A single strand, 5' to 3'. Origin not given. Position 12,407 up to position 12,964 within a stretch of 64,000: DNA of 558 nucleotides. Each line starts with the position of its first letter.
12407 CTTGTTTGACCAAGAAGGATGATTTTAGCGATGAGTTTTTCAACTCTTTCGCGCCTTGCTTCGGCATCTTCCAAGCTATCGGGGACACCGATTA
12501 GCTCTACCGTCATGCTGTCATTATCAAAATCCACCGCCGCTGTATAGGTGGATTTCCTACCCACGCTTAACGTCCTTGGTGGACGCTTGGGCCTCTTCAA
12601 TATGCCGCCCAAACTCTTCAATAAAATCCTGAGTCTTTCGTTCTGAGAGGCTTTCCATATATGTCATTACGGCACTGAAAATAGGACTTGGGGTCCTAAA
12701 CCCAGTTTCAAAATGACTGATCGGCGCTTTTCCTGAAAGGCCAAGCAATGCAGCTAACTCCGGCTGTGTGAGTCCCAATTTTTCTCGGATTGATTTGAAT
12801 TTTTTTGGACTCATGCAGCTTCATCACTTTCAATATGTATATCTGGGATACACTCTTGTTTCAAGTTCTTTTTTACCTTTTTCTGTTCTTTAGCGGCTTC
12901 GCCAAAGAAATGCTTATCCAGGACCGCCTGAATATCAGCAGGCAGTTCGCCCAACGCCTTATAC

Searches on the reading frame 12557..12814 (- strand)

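Call 36: search_protein_families(library=pfam, proteins=[window:12557-12814:-], max_evalue=0.001)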
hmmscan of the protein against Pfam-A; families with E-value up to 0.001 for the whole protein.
window:12557-12814:- (85 aa): 4 families
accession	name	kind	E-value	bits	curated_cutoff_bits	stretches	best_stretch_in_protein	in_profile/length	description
PF01381.28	HTH_3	-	3.4e-05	24.2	23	1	7-44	2-38/55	Helix-turn-helix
PF13560.12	HTH_31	-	5.5e-05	23.8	27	1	7-44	7-44/64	Helix-turn-helix domain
PF12844.13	HTH_19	-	0.00066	20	30.2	1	4-48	2-41/64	Helix-turn-helix domain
PF15731.11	MqsA_antitoxin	-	0.00077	20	30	0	3-44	71-111/131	Antitoxin component of bacterial toxin-antitoxin system, MqsA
